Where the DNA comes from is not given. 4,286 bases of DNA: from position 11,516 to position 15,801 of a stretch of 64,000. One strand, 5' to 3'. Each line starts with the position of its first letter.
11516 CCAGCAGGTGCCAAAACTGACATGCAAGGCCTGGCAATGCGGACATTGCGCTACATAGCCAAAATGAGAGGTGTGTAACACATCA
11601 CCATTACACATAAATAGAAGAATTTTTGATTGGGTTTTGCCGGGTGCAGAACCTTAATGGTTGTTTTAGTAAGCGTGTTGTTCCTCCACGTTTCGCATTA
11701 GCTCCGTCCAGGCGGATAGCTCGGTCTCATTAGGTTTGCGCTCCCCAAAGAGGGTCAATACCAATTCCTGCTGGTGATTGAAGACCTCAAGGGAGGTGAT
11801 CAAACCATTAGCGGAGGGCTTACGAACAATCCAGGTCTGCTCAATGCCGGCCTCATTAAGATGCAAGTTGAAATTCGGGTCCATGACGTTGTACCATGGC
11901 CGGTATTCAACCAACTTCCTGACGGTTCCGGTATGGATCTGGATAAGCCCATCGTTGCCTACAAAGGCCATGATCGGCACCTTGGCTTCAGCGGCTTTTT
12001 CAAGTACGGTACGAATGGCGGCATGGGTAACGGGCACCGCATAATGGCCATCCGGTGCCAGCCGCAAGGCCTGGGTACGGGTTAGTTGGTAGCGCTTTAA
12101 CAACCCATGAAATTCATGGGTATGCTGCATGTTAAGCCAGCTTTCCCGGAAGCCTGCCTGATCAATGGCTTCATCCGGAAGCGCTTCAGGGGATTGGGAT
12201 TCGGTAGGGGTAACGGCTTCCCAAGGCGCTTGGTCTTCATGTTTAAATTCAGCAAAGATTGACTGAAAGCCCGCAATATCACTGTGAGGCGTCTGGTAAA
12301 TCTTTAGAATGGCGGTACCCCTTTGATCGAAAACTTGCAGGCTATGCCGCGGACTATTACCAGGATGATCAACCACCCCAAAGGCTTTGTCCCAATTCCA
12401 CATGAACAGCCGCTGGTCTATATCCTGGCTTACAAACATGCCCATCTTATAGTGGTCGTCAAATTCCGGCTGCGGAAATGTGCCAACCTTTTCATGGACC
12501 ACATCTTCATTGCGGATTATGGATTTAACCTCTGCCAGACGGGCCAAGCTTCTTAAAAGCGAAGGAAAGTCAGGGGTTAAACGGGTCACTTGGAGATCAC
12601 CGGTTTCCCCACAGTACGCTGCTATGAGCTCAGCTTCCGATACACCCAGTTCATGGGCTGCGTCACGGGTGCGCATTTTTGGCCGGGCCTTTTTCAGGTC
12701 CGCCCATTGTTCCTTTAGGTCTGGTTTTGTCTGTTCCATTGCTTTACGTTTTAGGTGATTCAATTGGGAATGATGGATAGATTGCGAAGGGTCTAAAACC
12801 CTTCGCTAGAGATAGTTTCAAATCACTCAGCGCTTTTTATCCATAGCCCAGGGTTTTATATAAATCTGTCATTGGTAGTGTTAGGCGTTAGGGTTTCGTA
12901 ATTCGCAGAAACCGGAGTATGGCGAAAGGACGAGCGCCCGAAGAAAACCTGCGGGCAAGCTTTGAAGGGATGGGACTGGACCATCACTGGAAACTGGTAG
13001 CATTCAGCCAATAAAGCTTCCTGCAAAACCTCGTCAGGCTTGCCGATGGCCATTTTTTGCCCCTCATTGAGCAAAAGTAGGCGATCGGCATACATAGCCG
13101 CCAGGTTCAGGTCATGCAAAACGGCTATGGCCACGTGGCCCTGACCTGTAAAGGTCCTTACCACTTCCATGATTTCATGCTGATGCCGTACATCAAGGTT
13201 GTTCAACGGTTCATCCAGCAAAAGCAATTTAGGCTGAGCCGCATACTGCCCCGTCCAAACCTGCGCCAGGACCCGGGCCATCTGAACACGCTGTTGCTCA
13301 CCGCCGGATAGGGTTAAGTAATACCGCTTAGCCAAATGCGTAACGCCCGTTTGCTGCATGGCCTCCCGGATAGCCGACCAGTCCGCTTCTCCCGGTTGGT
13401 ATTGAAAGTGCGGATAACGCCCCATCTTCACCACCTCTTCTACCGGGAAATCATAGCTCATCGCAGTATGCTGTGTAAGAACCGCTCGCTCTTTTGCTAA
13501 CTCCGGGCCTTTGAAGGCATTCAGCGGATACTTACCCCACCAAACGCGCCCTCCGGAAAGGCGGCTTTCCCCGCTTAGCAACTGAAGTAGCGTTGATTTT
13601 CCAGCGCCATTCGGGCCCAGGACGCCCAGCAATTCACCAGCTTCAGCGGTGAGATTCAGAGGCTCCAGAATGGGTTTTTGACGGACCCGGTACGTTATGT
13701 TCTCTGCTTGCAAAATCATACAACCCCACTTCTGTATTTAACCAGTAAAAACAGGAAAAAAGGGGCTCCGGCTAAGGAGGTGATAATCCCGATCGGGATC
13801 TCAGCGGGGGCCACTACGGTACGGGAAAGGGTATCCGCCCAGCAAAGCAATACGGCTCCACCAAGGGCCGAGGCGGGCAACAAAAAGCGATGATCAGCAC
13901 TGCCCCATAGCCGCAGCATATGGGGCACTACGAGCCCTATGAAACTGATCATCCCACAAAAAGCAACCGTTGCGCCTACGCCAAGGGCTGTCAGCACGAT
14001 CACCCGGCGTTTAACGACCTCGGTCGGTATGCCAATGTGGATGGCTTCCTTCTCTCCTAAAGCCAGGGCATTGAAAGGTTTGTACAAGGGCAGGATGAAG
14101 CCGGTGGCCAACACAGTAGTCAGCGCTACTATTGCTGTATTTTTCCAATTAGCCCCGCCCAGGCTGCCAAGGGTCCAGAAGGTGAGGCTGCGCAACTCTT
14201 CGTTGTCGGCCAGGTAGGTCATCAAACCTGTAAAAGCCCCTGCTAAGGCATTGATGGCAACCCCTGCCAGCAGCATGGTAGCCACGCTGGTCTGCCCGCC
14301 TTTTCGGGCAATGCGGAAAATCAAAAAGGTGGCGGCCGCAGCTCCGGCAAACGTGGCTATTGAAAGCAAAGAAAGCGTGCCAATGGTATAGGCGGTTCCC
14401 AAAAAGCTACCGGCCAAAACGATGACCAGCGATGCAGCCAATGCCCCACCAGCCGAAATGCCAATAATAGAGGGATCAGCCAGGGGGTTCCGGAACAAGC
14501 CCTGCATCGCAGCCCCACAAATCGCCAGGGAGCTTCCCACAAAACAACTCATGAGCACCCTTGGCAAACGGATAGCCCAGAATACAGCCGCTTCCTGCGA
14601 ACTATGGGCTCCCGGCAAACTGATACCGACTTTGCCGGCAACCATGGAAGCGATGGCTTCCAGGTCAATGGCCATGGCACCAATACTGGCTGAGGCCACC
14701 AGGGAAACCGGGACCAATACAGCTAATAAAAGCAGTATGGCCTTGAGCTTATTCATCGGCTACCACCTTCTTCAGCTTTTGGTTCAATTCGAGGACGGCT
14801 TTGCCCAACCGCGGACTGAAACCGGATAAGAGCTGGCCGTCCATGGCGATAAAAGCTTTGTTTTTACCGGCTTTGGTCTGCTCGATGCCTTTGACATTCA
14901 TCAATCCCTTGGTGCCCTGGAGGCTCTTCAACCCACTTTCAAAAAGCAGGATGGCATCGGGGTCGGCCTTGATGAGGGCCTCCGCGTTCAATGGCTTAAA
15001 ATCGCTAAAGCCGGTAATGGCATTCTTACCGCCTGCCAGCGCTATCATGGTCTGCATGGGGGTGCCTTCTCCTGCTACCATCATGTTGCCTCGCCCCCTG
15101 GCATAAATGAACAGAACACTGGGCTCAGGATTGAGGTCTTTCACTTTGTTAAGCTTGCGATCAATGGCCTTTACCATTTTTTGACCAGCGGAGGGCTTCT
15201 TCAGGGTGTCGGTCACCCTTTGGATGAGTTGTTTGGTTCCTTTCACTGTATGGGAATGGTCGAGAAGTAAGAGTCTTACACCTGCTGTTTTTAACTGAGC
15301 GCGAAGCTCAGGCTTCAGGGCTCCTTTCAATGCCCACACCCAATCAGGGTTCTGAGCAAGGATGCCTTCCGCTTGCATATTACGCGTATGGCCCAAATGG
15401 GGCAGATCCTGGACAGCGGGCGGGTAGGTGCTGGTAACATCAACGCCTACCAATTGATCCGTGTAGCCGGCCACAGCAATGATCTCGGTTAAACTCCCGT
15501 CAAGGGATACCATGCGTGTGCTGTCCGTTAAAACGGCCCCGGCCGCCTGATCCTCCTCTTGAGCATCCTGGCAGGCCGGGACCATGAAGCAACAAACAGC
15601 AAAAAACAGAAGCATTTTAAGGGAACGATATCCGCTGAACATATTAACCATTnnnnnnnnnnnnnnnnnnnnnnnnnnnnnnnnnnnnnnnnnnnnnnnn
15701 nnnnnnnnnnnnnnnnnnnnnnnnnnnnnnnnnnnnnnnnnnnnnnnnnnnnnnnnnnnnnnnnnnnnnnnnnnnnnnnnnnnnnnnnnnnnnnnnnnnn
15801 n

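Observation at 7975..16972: Complete heme acquisition locus whose first gene is an HmuY-like paralog carrying a T9SS secretion tail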

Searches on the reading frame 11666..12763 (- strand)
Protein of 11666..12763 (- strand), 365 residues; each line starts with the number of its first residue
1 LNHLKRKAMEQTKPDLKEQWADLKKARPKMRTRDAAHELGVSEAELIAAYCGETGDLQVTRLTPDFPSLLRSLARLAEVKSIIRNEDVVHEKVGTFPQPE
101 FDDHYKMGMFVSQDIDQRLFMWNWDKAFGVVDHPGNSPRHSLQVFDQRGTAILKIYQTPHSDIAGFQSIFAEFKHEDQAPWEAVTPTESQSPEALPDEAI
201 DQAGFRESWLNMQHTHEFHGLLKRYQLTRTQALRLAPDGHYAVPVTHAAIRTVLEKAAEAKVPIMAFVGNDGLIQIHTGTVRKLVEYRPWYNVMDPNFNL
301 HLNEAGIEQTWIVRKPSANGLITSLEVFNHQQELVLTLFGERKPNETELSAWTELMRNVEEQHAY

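Call 3: search_protein_families(library=pfam, proteins=[window:11666-12763:-], max_evalue=0.01)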
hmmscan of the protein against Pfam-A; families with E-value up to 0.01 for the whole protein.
window:11666-12763:- (365 aa): 2 families
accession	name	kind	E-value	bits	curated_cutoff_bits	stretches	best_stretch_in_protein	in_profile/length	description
PF05171.18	HemS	-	1.5e-64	216.1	24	2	227-357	2-126/128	Haemin-degrading HemS.ChuX domain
PF06228.19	ChuX_HutX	-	1e-48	165.1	25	2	36-168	1-133/134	Haem utilisation ChuX/HutX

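Call 4: search_protein_families(library=ncbifam, proteins=[window:11666-12763:-], max_evalue=0.01)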
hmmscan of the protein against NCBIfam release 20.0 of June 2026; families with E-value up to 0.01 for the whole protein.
window:11666-12763:- (365 aa): 1 family
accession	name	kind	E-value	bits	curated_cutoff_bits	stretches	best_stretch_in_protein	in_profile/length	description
TIGR04108.1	HutX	equivalog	9.8e-12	45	110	2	26-156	7-134/154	heme utilization cystosolic carrier protein HutX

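Call 89: search_solved_structures(query=window:11666-12739:-, max_evalue=0.001, show_alignments=1)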
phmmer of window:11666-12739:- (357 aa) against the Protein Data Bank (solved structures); distinct sequences matched with E-value up to 0.001: 7.
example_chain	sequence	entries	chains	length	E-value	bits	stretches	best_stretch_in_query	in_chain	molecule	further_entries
4imh_A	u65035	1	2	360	2.6e-80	273.3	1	6-355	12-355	Hemin degrading factor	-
4mf9_A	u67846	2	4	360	5.6e-80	272.2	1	6-349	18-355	Hemin degrading factor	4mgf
4cdp_A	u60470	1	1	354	1.9e-61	211.2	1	11-348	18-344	PUTATIVE HEME/HEMOGLOBIN TRANSPORT PROTEIN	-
1u9t_A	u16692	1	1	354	4.9e-61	209.9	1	11-348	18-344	putative heme/hemoglobin transport protein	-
2j0p_A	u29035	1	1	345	9.2e-56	192.5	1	8-348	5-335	HEMIN TRANSPORT PROTEIN HEMS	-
2j0r_A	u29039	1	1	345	2.4e-55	191.2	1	8-348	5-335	HEMIN TRANSPORT PROTEIN HEMS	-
7qxv_A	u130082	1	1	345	7.9e-55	189.5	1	8-350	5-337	Hemin transport protein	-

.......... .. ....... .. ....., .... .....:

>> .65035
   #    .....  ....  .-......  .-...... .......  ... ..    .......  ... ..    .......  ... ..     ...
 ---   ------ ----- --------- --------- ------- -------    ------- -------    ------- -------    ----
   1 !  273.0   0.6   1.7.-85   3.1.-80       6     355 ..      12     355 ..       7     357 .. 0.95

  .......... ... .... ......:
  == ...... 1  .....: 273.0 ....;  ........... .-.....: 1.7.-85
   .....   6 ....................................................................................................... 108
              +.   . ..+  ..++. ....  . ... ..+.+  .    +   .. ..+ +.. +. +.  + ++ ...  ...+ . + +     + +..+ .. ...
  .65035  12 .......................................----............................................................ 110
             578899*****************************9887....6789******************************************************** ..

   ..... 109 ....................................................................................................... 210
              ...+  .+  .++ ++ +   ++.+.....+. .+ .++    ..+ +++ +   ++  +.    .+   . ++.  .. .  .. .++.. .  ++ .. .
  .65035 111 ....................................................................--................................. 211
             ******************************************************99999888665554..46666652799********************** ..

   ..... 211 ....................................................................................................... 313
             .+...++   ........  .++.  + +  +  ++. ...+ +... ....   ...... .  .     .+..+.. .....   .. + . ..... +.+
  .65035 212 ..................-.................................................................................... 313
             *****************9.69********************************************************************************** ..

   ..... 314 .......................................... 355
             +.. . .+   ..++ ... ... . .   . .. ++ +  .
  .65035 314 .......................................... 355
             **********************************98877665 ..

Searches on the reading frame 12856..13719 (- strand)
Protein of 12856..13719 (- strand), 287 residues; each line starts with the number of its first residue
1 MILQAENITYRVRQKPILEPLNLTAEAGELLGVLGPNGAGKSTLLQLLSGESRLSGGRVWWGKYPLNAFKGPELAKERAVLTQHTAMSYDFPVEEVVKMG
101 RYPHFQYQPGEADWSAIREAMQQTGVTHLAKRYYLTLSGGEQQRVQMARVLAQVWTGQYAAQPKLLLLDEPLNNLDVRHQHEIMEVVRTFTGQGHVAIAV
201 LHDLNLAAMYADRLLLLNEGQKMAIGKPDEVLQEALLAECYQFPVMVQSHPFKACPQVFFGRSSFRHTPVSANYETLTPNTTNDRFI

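Call 3: search_protein_families(library=pfam, proteins=[window:12856-13719:-], max_evalue=0.01)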
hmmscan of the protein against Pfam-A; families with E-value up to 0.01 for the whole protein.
window:12856-13719:- (287 aa): 5 families
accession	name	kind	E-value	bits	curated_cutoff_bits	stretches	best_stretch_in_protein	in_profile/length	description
PF00005.33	ABC_tran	-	4.6e-26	92.5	25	1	18-173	1-137/137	ABC transporter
PF13304.12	AAA_21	-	1.4e-09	38.9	27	1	32-94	3-79/304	AAA domain, putative AbiEii toxin, Type IV TA system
PF02463.25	SMC_N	-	1.5e-05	25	40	0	129-198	135-194/220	RecF/RecN/SMC N terminal domain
PF13558.12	SbcC_Walker_B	-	9.9e-05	23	27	1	122-188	18-89/90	SbcC/RAD50-like, Walker B motif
PF13401.12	AAA_22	-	0.0086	16.8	27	0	32-188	9-105/130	AAA domain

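Call 4: search_protein_families(library=ncbifam, proteins=[window:12856-13719:-], max_evalue=0.01)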
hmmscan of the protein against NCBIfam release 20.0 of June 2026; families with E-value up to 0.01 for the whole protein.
window:12856-13719:- (287 aa): 189 families (the best 25 are shown)
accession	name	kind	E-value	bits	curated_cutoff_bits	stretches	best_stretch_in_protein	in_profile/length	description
NF010068.0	PRK13548.1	equivalog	1.8e-93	312.4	261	1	2-259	5-258/261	heme ABC transporter ATP-binding protein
NF007082.0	PRK09536.1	equivalog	6.6e-61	206.6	537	1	2-258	3-253/402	corrinoid ABC transporter ATPase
TIGR03873.1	F420-0_ABC_ATP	hypoth_equivalog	9.5e-61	205.3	372.4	1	3-255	2-248/256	putative F420-0 ABC transporter ATP-binding protein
NF010067.0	PRK13547.1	equivalog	3.1e-58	197.2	374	1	3-248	2-259/272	heme ABC transporter ATP-binding protein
NF008409.0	PRK11231.1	equivalog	9.5e-54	182.4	375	1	1-256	1-250/255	Fe(3+) dicitrate ABC transporter ATP-binding protein FecE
NF052485.1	sider_ATP_EitC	equivalog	5.2e-52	176.8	485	1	1-253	1-244/251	siderophore ABC transporter ATP-binding protein EitC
NF002981.0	PRK03695.1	equivalog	7.5e-49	166.4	281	1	12-246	10-239/253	vitamin B12 ABC transporter ATP-binding protein BtuD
NF007863.0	PRK10575.1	equivalog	6e-48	163.4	433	1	4-259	13-263/265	Fe3+-hydroxamate ABC transporter ATP-binding protein FhuC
NF007606.0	PRK10253.1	equivalog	3.6e-42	144.6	497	1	3-258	8-258/266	iron-enterobactin ABC transporter ATP-binding protein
NF053840.1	MnTportMntADein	equivalog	6.8e-39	133.9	400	1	2-234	1-222/240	manganese ABC transporter ATP-binding protein MntA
TIGR03771.1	anch_rpt_ABC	equivalog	2.5e-34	118.9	268.8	1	24-241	2-209/223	anchored repeat-type ABC transporter ATP-binding subunit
NF040873.1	AztA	equivalog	6.9e-34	117.1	220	1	13-213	3-188/191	zinc ABC transporter ATP-binding protein AztA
TIGR02315.1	ABC_phnC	equivalog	1.4e-30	106.5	266.1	1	6-236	5-238/243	phosphonate ABC transporter ATP-binding protein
TIGR03265.1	PhnT2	equivalog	3.8e-30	105.3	457.7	1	3-234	5-225/353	putative 2-aminoethylphosphonate ABC transporter ATP-binding protein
TIGR04521.1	ECF_ATPase_2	equivalog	2.6e-29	102.2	330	1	14-236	17-237/279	energy-coupling factor transporter ATPase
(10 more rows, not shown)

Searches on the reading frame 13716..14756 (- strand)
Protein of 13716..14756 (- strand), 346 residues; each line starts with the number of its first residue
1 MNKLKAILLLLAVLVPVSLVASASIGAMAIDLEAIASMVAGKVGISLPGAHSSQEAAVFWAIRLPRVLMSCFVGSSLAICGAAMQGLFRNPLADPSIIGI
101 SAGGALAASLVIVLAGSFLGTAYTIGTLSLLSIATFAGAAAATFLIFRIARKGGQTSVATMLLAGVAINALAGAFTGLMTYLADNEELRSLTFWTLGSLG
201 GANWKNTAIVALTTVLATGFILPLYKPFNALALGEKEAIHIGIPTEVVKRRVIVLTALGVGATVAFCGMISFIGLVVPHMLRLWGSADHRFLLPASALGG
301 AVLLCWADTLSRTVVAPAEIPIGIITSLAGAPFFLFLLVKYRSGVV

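Call 3: search_protein_families(library=pfam, proteins=[window:13716-14756:-], max_evalue=0.01)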
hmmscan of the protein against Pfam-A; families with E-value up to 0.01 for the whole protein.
window:13716-14756:- (346 aa): 2 families
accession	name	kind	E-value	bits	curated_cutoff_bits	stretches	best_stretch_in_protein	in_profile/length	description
PF01032.23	FecCD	-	1.1e-85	287.9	26.5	1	17-340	4-311/311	FecCD transport family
PF13513.12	HEAT_EZ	-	0.0047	17.9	27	0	160-199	13-55/55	HEAT-like repeat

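Call 4: search_protein_families(library=ncbifam, proteins=[window:13716-14756:-], max_evalue=0.01)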
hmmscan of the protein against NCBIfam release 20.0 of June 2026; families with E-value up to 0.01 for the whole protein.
window:13716-14756:- (346 aa): 16 families
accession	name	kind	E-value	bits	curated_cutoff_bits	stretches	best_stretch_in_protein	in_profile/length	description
NF003001.0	PRK03784.1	equivalog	6.1e-79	265.6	334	1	32-342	28-329/332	vitamin B12 ABC transporter permease BtuC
NF007081.0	PRK09535.1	equivalog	5.3e-77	259.6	461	1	9-340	42-360/366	vitamin B12 ABC transporter permease BtuC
TIGR03869.1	F420-0_ABCperm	hypoth_equivalog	3.3e-68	230.3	437.35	1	17-344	4-324/325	putative F420-0 ABC transporter permease subunit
NF007299.0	PRK09777.1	equivalog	9.4e-53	179.5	406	1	9-342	7-318/318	Fe(3+) dicitrate ABC transporter permease subunit FecD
NF007866.0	PRK10577.1-2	equivalog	2.2e-50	171.7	554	1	32-341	362-663/666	Fe(3+)-hydroxamate ABC transporter permease FhuB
NF007867.0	PRK10577.1-3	subfamily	3e-50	171.3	849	1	11-343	389-707/710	Fe(3+)-hydroxamate ABC transporter permease FhuB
NF008407.0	PRK11228.1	equivalog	5.2e-50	170.2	396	1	46-338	41-326/330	iron-dicitrate ABC transporter permease FecC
NF007871.0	PRK10577.2-2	equivalog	4.1e-49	167.7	899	1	8-341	361-676/679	Fe(3+)-hydroxamate ABC transporter permease FhuB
NF007872.0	PRK10577.2-3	equivalog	6e-45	153.8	727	2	51-290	50-280/676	Fe(3+)-hydroxamate ABC transporter permease FhuB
NF007760.0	PRK10441.1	equivalog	8.7e-45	153.3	428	1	7-340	16-328/335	Fe(3+)-siderophore ABC transporter permease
NF007870.0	PRK10577.2-1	equivalog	2.1e-37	129.1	1355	1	11-340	361-672/678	Fe(3+)-hydroxamate ABC transporter permease FhuB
NF007869.0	PRK10577.1-6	equivalog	6.9e-37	127.2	954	1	11-339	384-692/703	Fe(3+)-hydroxamate ABC transporter permease FhuB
NF007873.0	PRK10577.2-4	equivalog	3.1e-36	125.3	1012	1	8-338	328-640/646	Fe(3+)-hydroxamate ABC transporter permease FhuB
NF007759.0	PRK10440.1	equivalog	3.9e-34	118.4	422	1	18-340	15-325/330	iron-enterobactin ABC transporter permease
NF007868.0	PRK10577.1-5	equivalog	1.7e-29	102.8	943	1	24-340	358-663/666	Fe(3+)-hydroxamate ABC transporter permease FhuB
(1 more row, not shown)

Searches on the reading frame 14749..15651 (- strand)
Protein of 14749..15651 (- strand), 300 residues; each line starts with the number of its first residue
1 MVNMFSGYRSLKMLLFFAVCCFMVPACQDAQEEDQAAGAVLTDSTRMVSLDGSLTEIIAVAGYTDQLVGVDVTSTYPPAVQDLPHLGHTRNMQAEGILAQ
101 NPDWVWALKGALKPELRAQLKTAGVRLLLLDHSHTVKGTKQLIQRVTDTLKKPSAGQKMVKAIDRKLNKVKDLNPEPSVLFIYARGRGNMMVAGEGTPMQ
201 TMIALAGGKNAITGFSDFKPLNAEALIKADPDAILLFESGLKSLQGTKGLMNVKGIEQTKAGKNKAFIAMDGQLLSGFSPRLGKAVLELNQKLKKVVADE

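Call 3: search_protein_families(library=pfam, proteins=[window:14749-15651:-], max_evalue=0.01)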
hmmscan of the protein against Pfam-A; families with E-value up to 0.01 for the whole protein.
window:14749-15651:- (300 aa): 1 family
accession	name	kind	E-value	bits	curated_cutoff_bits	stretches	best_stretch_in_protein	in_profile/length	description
PF01497.23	Peripla_BP_2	-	2e-25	90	27.5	1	48-273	2-234/235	Periplasmic binding protein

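Call 4: search_protein_families(library=ncbifam, proteins=[window:14749-15651:-], max_evalue=0.01)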
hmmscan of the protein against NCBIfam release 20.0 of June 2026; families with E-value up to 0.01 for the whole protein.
window:14749-15651:- (300 aa): 6 families
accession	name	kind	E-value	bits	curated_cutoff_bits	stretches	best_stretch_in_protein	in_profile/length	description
TIGR03659.1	IsdE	equivalog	1.2e-19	70.6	298.65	1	11-241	3-235/292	heme ABC transporter substrate-binding protein IsdE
TIGR04281.1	peripla_PGF_1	equivalog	2.5e-18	66.3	325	1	46-295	23-266/330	PGF-CTERM-anchored ABC transporter substrate-binding protein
NF002894.0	PRK03379.1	equivalog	1.7e-13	50.3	234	1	38-236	17-214/266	vitamin B12 ABC transporter substrate-binding protein BtuF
TIGR03868.1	F420-O_ABCperi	hypoth_equivalog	5.9e-09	35.6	392.4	1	141-269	132-261/287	putative F420-0 ABC transporter substrate-binding protein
NF038402.1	TroA_like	subfamily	1.1e-05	25.1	30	1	46-238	1-187/219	helical backbone metal receptor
NF052484.1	sider_BP_EitA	equivalog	0.00011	21.4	640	0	187-236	211-260/328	siderophore ABC transporter substrate-binding protein EitA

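Call 90: search_solved_structures(query=window:14749-15651:-, max_evalue=0.00001)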
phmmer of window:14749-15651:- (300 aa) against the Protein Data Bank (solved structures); distinct sequences matched with E-value up to 0.00001: 22.
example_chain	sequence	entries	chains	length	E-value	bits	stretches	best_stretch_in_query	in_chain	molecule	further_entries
5gj3_A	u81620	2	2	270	2.3e-48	168.1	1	44-289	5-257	Periplasmic binding protein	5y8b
5b58_T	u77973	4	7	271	7.6e-39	136.8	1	44-296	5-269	Putative hemin transport system, substrate-binding protein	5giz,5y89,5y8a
3md9_A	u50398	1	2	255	1.6e-37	132.5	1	45-295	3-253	Hemin-binding periplasmic protein hmuT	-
3nu1_A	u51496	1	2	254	1.8e-37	132.4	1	45-295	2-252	Hemin-binding periplasmic protein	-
2r7a_A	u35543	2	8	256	3.9e-32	114.8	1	45-293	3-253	Bacterial heme binding protein | Periplasmic HEME binding protein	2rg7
5khl_B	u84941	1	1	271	1.1e-27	100.2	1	44-278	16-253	Hemin ABC transporter, periplasmic hemin-binding protein HutB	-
2r79_A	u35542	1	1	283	1.2e-26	96.8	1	46-287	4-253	Periplasmic binding protein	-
5az3_A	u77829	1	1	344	6.8e-25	91.1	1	38-293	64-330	ABC-type transporter, periplasmic component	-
5b4z_A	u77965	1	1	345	3.7e-24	88.7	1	38-293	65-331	ABC-type transporter, periplasmic component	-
5b51_A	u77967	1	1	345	5e-24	88.2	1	38-293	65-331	ABC-type transporter, periplasmic component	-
5b50_A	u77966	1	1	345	1.3e-23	86.9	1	38-293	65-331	ABC-type transporter, periplasmic component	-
4m7o_A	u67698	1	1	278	6e-13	51.9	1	45-293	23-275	Iron-binding protein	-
5ysc_A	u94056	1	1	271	6.8e-09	38.6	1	44-239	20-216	Vitamin B12-binding protein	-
5m3b_A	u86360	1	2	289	2.4e-07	33.5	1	41-236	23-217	Vitamin B12-binding protein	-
5m34_A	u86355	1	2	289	3.2e-07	33.1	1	41-236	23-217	Vitamin B12-binding protein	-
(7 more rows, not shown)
